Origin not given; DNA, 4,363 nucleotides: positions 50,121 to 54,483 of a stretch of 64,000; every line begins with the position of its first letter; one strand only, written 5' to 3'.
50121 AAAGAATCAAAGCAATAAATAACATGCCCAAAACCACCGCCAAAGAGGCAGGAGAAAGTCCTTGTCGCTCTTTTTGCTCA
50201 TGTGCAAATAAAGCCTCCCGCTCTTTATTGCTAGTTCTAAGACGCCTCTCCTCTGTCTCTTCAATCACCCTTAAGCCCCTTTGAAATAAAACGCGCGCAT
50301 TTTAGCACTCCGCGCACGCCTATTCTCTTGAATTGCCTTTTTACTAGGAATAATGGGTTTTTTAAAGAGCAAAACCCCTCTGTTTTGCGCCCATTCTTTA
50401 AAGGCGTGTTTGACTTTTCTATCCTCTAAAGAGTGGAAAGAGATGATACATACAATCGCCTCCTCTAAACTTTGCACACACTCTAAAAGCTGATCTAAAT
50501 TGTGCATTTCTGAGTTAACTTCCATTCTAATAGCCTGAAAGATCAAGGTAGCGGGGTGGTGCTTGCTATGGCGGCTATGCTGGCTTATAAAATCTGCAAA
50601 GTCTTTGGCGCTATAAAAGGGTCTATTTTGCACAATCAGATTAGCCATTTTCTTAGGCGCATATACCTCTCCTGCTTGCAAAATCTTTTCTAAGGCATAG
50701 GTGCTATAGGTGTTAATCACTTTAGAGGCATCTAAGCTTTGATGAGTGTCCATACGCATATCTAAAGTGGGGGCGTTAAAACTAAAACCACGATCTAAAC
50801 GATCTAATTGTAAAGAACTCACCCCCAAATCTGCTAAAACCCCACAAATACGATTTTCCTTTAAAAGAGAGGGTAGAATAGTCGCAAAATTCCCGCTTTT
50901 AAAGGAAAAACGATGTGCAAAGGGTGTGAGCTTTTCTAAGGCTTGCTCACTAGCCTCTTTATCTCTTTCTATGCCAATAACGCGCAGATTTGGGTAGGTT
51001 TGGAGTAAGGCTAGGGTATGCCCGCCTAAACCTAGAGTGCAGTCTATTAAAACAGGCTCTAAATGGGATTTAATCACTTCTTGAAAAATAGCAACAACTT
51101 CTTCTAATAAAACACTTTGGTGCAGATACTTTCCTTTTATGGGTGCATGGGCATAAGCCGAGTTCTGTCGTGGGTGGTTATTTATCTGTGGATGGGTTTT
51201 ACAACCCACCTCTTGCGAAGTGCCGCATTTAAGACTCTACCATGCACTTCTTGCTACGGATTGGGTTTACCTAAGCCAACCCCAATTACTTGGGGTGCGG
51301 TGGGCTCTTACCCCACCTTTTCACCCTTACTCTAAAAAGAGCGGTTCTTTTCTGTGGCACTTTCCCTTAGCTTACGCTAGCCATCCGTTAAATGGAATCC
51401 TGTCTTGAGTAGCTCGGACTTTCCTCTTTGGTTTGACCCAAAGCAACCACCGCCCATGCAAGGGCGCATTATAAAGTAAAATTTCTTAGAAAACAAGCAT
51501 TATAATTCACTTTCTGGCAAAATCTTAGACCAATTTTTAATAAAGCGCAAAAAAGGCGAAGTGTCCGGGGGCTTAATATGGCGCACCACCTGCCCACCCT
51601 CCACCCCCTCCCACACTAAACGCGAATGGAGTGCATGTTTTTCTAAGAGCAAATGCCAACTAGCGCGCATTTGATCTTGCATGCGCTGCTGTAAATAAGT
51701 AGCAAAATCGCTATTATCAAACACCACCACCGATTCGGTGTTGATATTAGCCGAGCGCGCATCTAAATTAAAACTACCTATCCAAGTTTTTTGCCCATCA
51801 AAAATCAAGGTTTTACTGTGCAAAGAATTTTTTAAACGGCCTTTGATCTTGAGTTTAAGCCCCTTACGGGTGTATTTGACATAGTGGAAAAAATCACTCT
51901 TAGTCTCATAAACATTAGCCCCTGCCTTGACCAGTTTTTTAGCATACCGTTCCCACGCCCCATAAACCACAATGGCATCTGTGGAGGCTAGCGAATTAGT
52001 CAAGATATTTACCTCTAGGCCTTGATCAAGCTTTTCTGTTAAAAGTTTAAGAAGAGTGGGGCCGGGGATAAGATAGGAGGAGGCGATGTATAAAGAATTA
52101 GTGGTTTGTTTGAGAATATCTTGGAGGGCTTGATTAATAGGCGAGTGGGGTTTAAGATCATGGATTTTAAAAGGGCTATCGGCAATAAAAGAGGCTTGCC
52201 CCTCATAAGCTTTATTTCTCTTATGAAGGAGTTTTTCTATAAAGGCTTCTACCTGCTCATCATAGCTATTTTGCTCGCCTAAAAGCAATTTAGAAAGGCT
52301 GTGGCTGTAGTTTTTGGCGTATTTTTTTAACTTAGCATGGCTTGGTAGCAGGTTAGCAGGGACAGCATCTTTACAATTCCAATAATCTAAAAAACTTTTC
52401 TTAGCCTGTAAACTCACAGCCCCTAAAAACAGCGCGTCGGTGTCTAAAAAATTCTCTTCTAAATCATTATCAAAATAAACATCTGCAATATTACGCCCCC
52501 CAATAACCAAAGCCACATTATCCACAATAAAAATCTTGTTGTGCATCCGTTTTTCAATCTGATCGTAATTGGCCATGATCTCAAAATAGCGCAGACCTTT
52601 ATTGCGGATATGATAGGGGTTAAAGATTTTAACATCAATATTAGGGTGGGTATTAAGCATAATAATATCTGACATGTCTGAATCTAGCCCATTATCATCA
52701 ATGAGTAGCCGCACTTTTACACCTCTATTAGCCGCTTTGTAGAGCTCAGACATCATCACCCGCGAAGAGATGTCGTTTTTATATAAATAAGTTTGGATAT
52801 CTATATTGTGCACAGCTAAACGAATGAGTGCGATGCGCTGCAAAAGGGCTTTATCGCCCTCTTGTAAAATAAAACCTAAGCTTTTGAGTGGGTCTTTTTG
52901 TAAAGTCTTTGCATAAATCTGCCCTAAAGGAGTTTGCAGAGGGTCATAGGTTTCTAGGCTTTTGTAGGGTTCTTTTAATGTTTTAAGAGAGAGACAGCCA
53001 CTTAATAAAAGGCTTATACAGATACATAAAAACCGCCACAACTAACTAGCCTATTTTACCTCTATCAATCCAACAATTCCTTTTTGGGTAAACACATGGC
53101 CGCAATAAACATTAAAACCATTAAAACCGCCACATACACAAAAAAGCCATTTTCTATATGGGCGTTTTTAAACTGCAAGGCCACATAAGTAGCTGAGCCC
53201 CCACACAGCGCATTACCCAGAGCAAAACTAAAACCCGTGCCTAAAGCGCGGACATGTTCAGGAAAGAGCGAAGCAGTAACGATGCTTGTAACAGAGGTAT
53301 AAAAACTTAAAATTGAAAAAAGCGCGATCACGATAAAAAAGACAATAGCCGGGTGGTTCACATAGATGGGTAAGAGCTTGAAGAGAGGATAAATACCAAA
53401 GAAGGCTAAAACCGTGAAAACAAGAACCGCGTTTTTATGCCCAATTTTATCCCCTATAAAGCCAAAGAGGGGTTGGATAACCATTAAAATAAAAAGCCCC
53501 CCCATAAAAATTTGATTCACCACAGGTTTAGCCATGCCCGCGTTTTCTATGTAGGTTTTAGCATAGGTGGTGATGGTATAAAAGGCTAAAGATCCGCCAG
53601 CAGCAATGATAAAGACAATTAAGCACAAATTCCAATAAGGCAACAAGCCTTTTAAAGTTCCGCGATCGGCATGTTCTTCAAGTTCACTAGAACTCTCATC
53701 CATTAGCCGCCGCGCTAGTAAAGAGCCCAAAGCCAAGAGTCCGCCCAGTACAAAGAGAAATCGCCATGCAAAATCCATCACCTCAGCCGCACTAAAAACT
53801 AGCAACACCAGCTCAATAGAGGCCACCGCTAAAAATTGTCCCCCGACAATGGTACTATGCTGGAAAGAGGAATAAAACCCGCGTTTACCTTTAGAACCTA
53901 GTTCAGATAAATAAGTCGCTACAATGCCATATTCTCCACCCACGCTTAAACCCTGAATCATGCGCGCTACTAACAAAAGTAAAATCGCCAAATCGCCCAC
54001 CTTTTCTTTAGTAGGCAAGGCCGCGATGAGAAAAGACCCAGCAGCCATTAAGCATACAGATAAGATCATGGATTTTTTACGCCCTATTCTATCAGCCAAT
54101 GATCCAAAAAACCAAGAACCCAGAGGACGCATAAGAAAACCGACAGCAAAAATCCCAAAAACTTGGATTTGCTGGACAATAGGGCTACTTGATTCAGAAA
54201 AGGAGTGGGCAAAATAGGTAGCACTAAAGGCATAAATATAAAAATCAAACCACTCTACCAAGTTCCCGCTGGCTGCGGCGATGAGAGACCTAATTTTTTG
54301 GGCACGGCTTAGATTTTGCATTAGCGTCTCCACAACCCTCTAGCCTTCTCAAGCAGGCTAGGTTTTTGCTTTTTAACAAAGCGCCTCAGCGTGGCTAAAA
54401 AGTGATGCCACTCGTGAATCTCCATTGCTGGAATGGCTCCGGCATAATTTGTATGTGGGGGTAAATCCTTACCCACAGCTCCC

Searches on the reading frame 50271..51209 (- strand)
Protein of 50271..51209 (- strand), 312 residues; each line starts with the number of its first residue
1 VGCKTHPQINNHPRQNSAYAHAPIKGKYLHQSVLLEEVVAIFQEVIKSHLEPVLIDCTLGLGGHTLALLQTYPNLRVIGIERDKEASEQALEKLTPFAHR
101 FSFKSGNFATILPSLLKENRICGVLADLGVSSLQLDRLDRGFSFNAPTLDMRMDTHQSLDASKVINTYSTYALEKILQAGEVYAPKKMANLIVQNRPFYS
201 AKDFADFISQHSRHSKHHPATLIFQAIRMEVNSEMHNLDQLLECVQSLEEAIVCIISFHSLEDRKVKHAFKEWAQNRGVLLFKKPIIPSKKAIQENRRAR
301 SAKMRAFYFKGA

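Call 4: search_protein_families(library=pfam, proteins=[window:50271-51209:-], max_evalue=0.01)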
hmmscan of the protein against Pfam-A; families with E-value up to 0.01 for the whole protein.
window:50271-51209:- (312 aa): 4 families
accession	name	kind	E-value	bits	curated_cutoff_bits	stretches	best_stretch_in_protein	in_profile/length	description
PF01795.25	Methyltransf_5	-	9.5e-81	272.1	27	1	28-307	2-306/309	MraW methylase family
PF13649.12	Methyltransf_25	-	0.00064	20.8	27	0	56-113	3-59/97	Methyltransferase domain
PF02390.23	Methyltransf_4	-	0.00088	19.2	24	1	51-123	2-75/173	Putative methyltransferase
PF13847.12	Methyltransf_31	-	0.0082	16.3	27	0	54-119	7-73/145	Methyltransferase domain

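Call 5: search_protein_families(library=ncbifam, proteins=[window:50271-51209:-], max_evalue=0.01)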
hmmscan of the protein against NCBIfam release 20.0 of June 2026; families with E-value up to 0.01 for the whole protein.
window:50271-51209:- (312 aa): 3 families
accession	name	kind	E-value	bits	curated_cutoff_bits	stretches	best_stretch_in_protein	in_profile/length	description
TIGR00006.1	TIGR00006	equivalog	4.6e-76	256.2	154.3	1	28-307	5-307/310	16S rRNA (cytosine(1402)-N(4))-methyltransferase RsmH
NF010719.0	PRK14121.1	equivalog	0.00085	18.4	402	1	40-94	112-166/396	tRNA (guanosine(46)-N7)-methyltransferase TrmB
NF053511.1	tRNA_U34_MnmM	equivalog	0.0034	17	135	1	38-96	3-64/183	tRNA 5-(aminomethyl)-2-thiouridylate-methyltransferase MnmM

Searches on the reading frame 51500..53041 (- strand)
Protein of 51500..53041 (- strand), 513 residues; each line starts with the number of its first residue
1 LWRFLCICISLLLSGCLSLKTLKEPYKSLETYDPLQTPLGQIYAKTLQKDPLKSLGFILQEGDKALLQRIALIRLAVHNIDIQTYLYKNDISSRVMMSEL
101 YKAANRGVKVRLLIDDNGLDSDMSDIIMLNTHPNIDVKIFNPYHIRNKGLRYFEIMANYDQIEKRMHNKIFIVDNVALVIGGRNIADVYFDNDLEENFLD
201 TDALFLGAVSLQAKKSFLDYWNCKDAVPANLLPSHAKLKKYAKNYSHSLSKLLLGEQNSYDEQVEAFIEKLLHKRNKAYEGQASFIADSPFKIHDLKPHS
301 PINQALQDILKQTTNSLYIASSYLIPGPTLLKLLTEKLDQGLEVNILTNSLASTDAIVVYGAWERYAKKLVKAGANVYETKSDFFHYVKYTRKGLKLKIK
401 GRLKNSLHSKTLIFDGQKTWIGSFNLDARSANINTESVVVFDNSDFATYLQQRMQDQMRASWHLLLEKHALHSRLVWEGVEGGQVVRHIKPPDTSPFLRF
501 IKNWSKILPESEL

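Call 4: search_protein_families(library=pfam, proteins=[window:51500-53041:-], max_evalue=0.01)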
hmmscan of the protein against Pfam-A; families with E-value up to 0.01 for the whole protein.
window:51500-53041:- (513 aa): 3 families
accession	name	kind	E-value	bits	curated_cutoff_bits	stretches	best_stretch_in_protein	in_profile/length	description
PF13091.12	PLDc_2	-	9e-38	129.5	27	2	308-455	3-129/132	PLD-like domain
PF00614.28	PLDc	-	4.2e-07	30.2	21.9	1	405-430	3-28/28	Phospholipase D Active site motif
PF13090.12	PP_kinase_C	-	0.0067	16.4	25.8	0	84-115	31-62/172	Polyphosphate kinase C-terminal domain 2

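Call 5: search_protein_families(library=ncbifam, proteins=[window:51500-53041:-], max_evalue=0.01)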
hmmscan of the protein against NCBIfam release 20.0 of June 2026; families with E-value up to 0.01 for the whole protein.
window:51500-53041:- (513 aa): 9 families
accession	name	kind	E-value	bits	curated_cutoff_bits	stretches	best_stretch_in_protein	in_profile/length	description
TIGR04265.1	bac_cardiolipin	equivalog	6.6e-29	101.2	290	3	59-272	124-328/483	cardiolipin synthase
NF009107.0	PRK12452.1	equivalog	1.4e-24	86.8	787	3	58-193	144-269/509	cardiolipin synthase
NF008427.0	PRK11263.1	equivalog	5.5e-23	81.7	281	1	58-478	13-359/409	cardiolipin synthase ClsB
NF038319.1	DISARM_DrmC_I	equivalog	7e-18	65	133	2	249-456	40-233/236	DISARM system phospholipase D-like protein DrmC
NF010492.0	PRK13912.1-3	equivalog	5.5e-13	48.9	297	1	56-202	26-157/178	nuclease NucT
NF006946.0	PRK09428.1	equivalog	1.8e-07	30.4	314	1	70-453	41-401/451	CDP-diacylglycerol--serine O-phosphatidyltransferase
NF010493.0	PRK13912.1-4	equivalog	1.1e-05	25.5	351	1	54-202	17-150/171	nuclease NucT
NF010491.0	PRK13912.1-2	equivalog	1.6e-05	24.7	225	1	60-202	32-158/180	nuclease NucT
NF041068.1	DpdK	equivalog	0.0078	15.8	100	0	395-447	105-156/167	phospholipase D-like domain-containing protein DpdK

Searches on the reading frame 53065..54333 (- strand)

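Call 4: search_protein_families(library=pfam, proteins=[window:53065-54333:-], max_evalue=0.01)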
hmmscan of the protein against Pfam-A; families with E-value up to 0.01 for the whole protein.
window:53065-54333:- (422 aa): 3 families
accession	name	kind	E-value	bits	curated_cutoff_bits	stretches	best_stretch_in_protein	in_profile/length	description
PF07690.21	MFS_1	-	3.7e-29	102.2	33.4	2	23-374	4-340/347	Major Facilitator Superfamily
PF00083.30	Sugar_tr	-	2.2e-28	99.8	22.3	2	18-214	3-194/452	Sugar (and other) transporter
PF12832.13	MFS_1_like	-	0.0024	17.4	25.2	0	61-376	39-353/373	MFS_1 like family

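Call 5: search_protein_families(library=ncbifam, proteins=[window:53065-54333:-], max_evalue=0.01)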
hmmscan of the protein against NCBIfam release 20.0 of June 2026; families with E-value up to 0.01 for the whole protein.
window:53065-54333:- (422 aa): 20 families
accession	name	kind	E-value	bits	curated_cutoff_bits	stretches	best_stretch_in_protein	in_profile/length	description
NF007710.0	PRK10406.1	subfamily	5.4e-125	417.9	550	1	7-418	14-426/432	MFS family transporter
TIGR00883.1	2A0106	subfamily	1.1e-97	327.7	443.45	1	23-409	1-399/400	metabolite/H+ symporter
NF011656.1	PRK15075.1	subfamily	4.9e-61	206.9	445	1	11-408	3-406/419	tricarballylate/proton symporter TcuC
NF007927.0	PRK10642.1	equivalog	1.3e-44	152.8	544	1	12-413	21-436/500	glycine betaine/L-proline transporter ProP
NF007414.0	PRK09952.1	equivalog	3.6e-44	151.2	538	1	8-407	15-420/438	shikimate transporter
TIGR00891.1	2A0112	subfamily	1.6e-24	86.7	552.9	2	12-223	9-200/405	sialate:H+ symport family MFS transporter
NF003024.0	PRK03893.1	subfamily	9.3e-23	80.8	604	1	5-225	12-209/497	sialate:H+ symport family MFS transporter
NF008963.0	PRK12307.1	equivalog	7.1e-19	68.2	637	1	7-415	11-409/426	MFS transporter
TIGR00895.1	2A0115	subfamily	5.1e-13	48.7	418.55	1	4-202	6-182/398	aromatic acid/H+ symport family MFS transporter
NF052357.1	GlucTporGlcPStph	equivalog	4.9e-11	42.1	750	1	70-222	56-192/445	glucose transporter GlcP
TIGR00879.1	SP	subfamily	5.5e-11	41.7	237.8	1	16-204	59-247/510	sugar porter family MFS transporter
NF008586.0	PRK11551.1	equivalog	1.6e-09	37.3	410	1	26-220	26-199/406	3-(3-hydroxy-phenyl)propionate transporter MhpT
TIGR01299.1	synapt_SV2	subfamily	1.9e-08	32.7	637.3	1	66-218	212-361/742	synaptic vesicle protein SV2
TIGR00887.1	2A0109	equivalog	3.2e-08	32.9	610.3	1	11-156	12-154/502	phosphate:H+ symporter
TIGR00897.2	2A0118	subfamily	1.4e-07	30.8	375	1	57-410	44-395/401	RbtT/DalT/CsbX family MFS transporter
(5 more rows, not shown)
